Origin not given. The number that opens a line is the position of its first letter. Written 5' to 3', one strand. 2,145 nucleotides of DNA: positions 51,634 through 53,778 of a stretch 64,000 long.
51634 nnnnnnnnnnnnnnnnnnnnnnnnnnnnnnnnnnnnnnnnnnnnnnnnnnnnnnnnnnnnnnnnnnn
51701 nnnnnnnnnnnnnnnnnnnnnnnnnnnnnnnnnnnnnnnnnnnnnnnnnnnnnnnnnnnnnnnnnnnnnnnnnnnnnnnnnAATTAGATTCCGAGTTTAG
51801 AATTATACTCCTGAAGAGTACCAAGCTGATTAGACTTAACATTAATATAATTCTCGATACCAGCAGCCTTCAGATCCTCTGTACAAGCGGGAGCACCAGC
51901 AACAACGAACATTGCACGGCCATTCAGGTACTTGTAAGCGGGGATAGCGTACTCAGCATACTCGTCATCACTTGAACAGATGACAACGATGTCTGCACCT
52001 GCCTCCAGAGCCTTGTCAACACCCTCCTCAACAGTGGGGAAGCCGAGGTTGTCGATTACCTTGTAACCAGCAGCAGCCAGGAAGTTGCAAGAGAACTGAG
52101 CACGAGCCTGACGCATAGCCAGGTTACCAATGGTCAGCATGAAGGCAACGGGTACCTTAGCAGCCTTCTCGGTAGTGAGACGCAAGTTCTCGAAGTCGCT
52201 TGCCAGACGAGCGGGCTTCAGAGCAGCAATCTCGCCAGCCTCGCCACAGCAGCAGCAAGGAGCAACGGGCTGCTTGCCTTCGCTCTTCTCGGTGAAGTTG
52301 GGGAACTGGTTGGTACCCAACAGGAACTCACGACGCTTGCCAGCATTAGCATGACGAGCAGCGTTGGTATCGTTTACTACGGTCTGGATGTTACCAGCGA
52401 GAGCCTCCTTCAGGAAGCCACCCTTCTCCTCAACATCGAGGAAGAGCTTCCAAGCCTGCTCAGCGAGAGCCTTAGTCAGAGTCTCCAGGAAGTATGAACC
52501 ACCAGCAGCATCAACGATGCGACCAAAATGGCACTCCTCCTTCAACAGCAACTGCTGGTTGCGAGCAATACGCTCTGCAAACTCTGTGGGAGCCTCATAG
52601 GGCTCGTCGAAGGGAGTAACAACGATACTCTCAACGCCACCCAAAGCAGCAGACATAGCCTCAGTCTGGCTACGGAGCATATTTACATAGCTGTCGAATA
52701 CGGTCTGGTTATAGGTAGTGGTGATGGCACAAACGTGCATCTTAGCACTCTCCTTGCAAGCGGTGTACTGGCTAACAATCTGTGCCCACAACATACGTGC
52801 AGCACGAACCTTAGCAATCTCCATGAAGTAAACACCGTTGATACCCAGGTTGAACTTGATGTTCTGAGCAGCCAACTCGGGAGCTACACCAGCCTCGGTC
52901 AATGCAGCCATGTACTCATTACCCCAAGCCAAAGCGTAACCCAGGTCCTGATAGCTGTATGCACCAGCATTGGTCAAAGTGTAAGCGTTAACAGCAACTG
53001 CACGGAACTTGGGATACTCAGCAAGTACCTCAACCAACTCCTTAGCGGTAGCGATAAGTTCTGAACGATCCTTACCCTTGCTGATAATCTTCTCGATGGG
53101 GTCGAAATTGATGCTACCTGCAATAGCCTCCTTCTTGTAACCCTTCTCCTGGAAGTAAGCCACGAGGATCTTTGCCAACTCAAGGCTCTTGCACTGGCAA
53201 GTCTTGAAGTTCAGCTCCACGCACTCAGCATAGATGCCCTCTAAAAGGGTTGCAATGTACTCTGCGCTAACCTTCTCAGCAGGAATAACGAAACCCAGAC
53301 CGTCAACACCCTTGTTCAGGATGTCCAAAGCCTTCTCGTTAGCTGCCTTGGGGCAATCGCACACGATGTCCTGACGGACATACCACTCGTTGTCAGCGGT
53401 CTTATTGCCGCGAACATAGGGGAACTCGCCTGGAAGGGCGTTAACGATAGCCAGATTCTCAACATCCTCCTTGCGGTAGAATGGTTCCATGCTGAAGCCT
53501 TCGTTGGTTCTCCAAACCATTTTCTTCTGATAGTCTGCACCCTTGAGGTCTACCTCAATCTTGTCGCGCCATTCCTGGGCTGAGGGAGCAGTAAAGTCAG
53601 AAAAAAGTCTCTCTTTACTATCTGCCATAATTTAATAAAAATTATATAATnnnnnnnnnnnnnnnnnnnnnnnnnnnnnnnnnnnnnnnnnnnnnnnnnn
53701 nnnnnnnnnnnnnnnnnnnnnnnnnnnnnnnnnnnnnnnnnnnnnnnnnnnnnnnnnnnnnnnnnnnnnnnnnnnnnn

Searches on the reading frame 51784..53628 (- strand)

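Call 9: search_protein_families(library=pfam, proteins=[window:51784-53628:-], max_evalue=0.001)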
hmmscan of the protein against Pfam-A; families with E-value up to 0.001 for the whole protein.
window:51784-53628:- (614 aa): 1 family
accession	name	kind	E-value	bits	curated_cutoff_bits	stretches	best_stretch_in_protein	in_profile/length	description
PF01642.28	MM_CoA_mutase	-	1.5e-138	463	22.1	1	40-526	1-505/512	Methylmalonyl-CoA mutase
